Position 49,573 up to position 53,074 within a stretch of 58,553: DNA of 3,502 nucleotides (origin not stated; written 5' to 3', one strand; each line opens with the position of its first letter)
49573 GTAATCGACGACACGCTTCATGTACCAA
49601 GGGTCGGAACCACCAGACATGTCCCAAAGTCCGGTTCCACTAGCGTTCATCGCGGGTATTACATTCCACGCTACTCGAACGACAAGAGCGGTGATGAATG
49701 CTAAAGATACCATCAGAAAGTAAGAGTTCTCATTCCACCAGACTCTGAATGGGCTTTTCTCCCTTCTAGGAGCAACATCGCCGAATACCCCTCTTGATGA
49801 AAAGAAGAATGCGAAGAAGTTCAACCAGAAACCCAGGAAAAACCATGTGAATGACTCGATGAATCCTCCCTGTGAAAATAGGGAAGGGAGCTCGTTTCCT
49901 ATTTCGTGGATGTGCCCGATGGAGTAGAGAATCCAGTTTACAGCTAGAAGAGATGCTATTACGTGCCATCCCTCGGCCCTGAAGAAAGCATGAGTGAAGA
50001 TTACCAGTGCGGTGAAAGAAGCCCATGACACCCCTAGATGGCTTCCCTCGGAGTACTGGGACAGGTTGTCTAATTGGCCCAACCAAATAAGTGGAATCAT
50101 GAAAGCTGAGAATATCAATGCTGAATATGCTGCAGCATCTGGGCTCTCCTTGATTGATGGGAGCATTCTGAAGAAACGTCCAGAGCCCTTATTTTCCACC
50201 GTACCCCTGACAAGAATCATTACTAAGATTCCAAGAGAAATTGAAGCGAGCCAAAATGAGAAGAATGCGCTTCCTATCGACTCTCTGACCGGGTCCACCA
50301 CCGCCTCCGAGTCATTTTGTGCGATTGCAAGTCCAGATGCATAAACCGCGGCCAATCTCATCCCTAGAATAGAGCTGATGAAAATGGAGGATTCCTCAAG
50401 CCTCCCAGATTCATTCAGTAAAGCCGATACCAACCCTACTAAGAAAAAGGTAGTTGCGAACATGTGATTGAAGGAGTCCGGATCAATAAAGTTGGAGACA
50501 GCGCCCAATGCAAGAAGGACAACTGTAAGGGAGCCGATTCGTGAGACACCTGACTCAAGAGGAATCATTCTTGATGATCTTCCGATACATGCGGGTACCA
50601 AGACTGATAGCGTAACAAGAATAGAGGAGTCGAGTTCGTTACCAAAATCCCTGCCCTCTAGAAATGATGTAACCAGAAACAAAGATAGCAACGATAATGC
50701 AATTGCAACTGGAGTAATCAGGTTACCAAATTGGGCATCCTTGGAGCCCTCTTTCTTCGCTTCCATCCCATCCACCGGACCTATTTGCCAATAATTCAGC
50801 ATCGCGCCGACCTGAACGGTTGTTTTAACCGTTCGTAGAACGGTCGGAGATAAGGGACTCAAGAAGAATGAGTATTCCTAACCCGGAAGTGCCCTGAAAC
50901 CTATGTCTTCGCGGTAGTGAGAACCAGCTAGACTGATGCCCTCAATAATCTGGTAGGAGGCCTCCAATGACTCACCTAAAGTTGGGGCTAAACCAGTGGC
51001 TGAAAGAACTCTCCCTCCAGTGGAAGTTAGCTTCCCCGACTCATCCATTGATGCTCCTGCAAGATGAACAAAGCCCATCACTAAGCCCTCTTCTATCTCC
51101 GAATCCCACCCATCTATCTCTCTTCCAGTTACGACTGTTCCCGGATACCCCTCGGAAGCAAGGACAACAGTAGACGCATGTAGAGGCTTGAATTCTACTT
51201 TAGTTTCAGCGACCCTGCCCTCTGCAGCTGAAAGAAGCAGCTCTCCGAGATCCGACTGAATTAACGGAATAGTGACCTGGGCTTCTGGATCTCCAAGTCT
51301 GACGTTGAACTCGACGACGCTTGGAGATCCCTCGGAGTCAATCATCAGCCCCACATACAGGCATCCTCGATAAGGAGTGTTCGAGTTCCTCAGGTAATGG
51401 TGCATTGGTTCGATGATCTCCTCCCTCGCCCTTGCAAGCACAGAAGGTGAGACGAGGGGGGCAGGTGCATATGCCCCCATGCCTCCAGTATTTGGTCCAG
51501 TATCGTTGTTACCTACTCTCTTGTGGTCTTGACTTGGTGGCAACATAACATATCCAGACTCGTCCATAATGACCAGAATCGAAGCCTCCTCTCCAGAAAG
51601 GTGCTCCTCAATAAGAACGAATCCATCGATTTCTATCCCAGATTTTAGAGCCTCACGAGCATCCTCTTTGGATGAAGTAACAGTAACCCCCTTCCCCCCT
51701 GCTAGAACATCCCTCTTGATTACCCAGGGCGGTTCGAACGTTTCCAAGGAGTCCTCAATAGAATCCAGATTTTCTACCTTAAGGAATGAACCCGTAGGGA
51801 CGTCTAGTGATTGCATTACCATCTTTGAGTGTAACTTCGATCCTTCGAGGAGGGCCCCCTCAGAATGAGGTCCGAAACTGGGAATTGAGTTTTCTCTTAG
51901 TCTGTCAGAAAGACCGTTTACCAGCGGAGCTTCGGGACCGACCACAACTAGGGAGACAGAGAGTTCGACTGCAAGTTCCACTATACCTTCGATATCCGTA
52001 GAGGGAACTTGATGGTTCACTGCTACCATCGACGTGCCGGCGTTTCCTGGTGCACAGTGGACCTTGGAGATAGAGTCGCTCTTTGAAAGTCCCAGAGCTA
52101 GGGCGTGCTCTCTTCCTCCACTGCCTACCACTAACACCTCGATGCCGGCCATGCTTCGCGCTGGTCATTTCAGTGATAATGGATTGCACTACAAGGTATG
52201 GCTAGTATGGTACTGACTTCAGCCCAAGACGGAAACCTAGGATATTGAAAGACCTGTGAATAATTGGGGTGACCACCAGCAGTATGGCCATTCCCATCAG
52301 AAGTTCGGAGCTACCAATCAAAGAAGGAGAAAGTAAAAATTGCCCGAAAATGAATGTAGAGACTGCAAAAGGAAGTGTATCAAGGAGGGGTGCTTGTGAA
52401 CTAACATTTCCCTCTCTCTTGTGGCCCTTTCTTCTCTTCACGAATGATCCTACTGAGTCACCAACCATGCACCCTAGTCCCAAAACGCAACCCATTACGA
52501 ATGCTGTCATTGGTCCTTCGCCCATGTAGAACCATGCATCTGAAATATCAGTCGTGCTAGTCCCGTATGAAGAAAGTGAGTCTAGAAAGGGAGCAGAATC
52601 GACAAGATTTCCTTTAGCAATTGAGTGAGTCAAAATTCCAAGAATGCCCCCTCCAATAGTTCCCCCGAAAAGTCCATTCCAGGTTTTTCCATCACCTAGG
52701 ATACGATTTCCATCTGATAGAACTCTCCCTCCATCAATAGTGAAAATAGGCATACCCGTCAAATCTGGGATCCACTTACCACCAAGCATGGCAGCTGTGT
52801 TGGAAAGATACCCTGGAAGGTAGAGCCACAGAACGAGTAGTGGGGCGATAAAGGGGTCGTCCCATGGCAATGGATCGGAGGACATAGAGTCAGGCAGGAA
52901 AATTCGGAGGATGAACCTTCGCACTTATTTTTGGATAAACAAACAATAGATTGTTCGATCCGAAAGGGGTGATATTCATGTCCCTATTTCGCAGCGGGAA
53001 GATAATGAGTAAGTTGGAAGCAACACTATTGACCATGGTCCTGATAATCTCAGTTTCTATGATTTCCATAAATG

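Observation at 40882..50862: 3326-aa AglB/STT3 oligosaccharyltransferase fused to extra membrane and adhesin-like modules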

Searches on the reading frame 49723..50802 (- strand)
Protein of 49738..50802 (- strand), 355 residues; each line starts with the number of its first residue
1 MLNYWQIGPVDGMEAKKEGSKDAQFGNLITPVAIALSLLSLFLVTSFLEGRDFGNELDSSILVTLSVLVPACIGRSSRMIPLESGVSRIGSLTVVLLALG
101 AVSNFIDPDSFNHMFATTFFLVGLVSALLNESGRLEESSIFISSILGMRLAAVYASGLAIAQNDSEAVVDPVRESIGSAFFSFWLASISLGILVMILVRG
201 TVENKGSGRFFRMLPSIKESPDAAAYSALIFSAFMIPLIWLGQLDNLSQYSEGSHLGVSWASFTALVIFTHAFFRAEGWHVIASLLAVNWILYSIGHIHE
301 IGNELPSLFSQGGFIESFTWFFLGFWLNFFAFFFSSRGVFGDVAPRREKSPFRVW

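Call 25: search_solved_structures(query=window:49738-50802:-, max_evalue=10)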
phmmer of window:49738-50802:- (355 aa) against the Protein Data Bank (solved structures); distinct sequences matched with E-value up to 10: 0.

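Call 26: search_protein_families(library=pfam, proteins=[window:49738-50802:-], max_evalue=1)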
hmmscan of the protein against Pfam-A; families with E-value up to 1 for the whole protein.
window:49738-50802:- (355 aa): 0 families

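Call 45: predict_structure(alignment_id=A2)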
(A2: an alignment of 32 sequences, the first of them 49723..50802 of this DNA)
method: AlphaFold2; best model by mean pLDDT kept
length: 360 residues; sequences in the alignment: 32
mean_pLDDT: 84.8   pTM: 0.82
mean pLDDT of the five models: 84.8, 84.4, 83.5, 81.6, 80.1
residues with pLDDT >= 90: 165; 70-90: 147; 50-70: 32; < 50: 16
segments of 3 or more residues with pLDDT < 50: 1-6, 14-19
pLDDT, mean of each block of 10 residues (from residue 1): 46 48 75 97 92 85 95 92 91 94 90 92 96 93 97 87 64 90 97 92 85 85 93 94 84 85 94 88 89 86 65 74 85 78 73 83
secondary structure, 60 per line:
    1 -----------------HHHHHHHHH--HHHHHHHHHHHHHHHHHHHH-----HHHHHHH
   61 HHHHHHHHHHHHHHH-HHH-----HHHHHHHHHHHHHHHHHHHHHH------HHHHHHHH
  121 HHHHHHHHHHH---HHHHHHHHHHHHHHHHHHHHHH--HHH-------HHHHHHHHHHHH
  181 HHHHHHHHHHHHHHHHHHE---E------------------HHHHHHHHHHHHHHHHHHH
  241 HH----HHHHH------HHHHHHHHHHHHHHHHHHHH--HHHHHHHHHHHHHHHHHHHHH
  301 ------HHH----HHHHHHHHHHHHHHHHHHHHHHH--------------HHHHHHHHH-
elements in order: H18-26 H29-48 H54-75 H85-106 H113-131 H135-156 H169-198 H222-242 H247-251 H258-277 H280-300 H314-336 H351-359

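Call 49: fold_search(model_id=the predicted structure, library=pdb)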
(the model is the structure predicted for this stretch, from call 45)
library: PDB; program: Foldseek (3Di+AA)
matches with E <= 10: 117; with E <= 0.001: 0
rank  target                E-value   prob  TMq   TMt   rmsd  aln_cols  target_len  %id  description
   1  9hkk_A                2.4e-01  0.25  0.17  0.14  16.4       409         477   13  Structure of the malarial hexose transporter 1 (PfHT1) in complex with 2,5-anhydro-D-mannitol. (released 2025-12-17)
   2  6t1z                  8.6e-01  0.10  0.16  0.15  14.6       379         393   13  LmrP from L. lactis, in an outward-open conformation, bound to Hoechst 33342 (released 2020-07-29)
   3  7zdw_C                1.4e+00  0.08  0.13  0.09  23.7       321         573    9  IF(heme/confined) conformation of CydDC mutant (E500Q.C) in AMP-PNP(CydD) bound state (Dataset-22) (released 2023-04-19)
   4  7yub_R                1.6e+00  0.10  0.18  0.16  15.6       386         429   14  S1P-bound human SPNS2 (released 2023-09-06)
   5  9xou_G                1.9e+00  0.06  0.15  0.14  20.9       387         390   12  CryoEM structure of LacY with Trimbody (released 2026-02-11)
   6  7t6t_R                2.0e+00  0.09  0.19  0.21  19.6       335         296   15  Structure of the human FPR1-Gi complex with fMLFII (released 2022-03-30)
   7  8xqi_A                2.0e+00  0.08  0.18  0.21  20.1       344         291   14  Cryo-EM structure of human dimeric Apelin receptor. (released 2025-01-22)
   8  6iql_B                2.3e+00  0.06  0.14  0.15  28.9       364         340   12  Crystal structure of dopamine receptor D4 bound to the subtype-selective ligand, L745870 (released 2019-12-04)
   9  7zds_C                2.3e+00  0.04  0.13  0.10  22.8       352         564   10  IF(apo/as isolated) conformation of CydDC mutant (E500Q.C) (Dataset-18) (released 2023-04-19)
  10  8xqj_C                2.4e+00  0.10  0.21  0.24  20.0       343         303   14  Cryo-EM structure of human dimeric APJR complex with antagonistic antibody (released 2025-01-22)
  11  7c77_B                2.4e+00  0.06  0.14  0.12  24.3       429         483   12  Cryo-EM structure of mouse TLR3 in complex with UNC93B1 (released 2021-01-06)
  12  7tuy_R                2.4e+00  0.05  0.13  0.12  30.1       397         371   12  Cryo-EM structure of GSK682753A-bound EBI2/GPR183 (released 2022-04-13)
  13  6ob6_A                2.5e+00  0.08  0.18  0.18  14.7       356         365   16  Human equilibrative nucleoside transporter-1, S-(4-nitrobenzyl)-6-thioinosine bound, merohedrally twinned (released 2019-07-03)
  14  3aq0_A                2.5e+00  0.04  0.11  0.12  24.1       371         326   11  Ligand-bound form of Arabidopsis medium/long-chain length prenyl pyrophosphate synthase (surface polar residue mutant) (released 2011-01-19)
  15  8djk_B                2.7e+00  0.06  0.13  0.15  18.6       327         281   11  HMGCR-UBIAD1 Complex State 2 (released 2022-08-03)
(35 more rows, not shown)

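Call 82: fold_search(model_id=the predicted structure, library=viral)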
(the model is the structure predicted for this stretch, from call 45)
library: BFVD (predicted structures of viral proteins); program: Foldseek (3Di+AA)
matches with E <= 10: 94; with E <= 0.001: 0
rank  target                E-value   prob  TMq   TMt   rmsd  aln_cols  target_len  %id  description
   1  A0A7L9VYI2            3.7e-01  0.16  0.16  0.14  17.1       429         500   10  (no name in the UniProt tables at hand)
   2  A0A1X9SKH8            4.4e-01  0.12  0.14  0.13  18.5       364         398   11  Amino acid permease/ SLC12A domain-containing protein [Sulfolobus islandicus rod-shaped virus 11]
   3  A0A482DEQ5            5.9e-01  0.20  0.19  0.20  21.6       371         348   12  BMRF2 protein [Epstein-Barr virus (strain GD1)]
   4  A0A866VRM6            6.1e-01  0.16  0.15  0.19  25.9       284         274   13  G protein-coupled receptor-6.3 [Elephant endotheliotropic herpesvirus 3A]
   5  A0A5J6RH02            1.1e+00  0.18  0.18  0.23  13.0       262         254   13  (no name in the UniProt tables at hand)
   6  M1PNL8                1.2e+00  0.08  0.18  0.13  27.7       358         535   11  ABC-type multidrug transport system [Moumouvirus goulette]
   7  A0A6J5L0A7            1.5e+00  0.09  0.17  0.14  22.1       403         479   11  Caudovirus, tape measure, N-terminal [uncultured Caudovirales phage]
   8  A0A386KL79            1.6e+00  0.12  0.13  0.13  41.0       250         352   14  Uncharacterized protein [Microbacterium phage Burro]
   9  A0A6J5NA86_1          1.8e+00  0.03  0.09  0.04  59.9       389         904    9  DUF4214 domain-containing protein [uncultured Caudovirales phage]
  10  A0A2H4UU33            1.9e+00  0.14  0.23  0.12  20.6       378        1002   13  J domain-containing protein [Bodo saltans virus]
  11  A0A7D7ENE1            1.9e+00  0.05  0.14  0.11  23.3       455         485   12  (no name in the UniProt tables at hand)
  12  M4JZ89                2.1e+00  0.11  0.16  0.21  23.1       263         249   14  Membrane protein EE35 [Elephantid herpesvirus 1]
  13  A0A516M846            2.5e+00  0.05  0.14  0.10  23.9       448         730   10  (no name in the UniProt tables at hand)
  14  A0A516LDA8            2.6e+00  0.07  0.17  0.11  34.1       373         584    9  (no name in the UniProt tables at hand)
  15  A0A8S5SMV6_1          2.6e+00  0.03  0.12  0.05  25.1       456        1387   13  RNA polymerase [Podoviridae sp. ctIKM86]
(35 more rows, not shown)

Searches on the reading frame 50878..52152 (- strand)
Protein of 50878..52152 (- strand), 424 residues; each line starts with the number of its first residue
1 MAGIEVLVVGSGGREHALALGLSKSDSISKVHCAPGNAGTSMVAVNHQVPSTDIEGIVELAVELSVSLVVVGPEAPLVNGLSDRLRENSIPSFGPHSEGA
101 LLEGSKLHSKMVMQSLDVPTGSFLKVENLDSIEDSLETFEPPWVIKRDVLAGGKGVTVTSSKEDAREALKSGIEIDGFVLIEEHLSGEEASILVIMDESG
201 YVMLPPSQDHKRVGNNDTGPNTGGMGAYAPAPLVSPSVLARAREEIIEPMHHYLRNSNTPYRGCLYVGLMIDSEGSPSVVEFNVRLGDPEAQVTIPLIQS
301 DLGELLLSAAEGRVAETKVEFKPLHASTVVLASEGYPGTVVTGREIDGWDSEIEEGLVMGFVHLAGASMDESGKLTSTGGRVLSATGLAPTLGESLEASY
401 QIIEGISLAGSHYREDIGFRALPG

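Call 10: search_protein_families(library=pfam, proteins=[window:50878-52152:-], max_evalue=0.001)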
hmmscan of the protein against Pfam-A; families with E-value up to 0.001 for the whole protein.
window:50878-52152:- (424 aa): 6 families
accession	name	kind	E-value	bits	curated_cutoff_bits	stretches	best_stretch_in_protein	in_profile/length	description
PF01071.24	GARS_A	-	2e-55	188.1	27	1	104-291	1-194/194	Phosphoribosylglycinamide synthetase, ATP-grasp (A) domain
PF02844.21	GARS_N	-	9.1e-33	113.4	29.5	1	5-103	2-100/100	Phosphoribosylglycinamide synthetase, N domain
PF02843.22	GARS_C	-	3.8e-21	75.7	34.8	1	327-420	2-92/92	Phosphoribosylglycinamide synthetase, C domain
PF02222.28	ATP-grasp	-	1.5e-09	38.2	27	1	113-210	3-103/179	ATP-grasp domain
PF02655.19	ATP-grasp_3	-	2.5e-05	24.9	23.2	1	134-286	25-157/160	ATP-grasp domain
PF07478.18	Dala_Dala_lig_C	-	0.00065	19.7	24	0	113-202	2-98/204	D-ala D-ala ligase C-terminus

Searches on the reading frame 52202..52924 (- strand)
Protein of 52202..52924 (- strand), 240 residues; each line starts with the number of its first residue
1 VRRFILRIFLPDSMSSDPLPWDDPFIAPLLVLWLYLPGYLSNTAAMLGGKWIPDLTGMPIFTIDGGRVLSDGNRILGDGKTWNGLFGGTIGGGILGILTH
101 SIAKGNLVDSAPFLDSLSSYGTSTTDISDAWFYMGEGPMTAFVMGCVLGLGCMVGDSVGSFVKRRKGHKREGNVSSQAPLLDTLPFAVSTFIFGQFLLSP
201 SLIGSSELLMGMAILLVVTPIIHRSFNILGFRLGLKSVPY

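Call 10: search_protein_families(library=pfam, proteins=[window:52202-52924:-], max_evalue=0.001)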
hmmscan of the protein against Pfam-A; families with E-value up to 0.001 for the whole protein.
window:52202-52924:- (240 aa): 2 families
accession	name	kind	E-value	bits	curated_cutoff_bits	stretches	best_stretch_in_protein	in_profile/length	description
PF01864.22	CarS-like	-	4.8e-26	92.3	22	1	29-240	6-175/175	CDP-archaeol synthase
PF01148.25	CTP_transf_1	-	4.5e-07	30.4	24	1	79-173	169-235/264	Cytidylyltransferase family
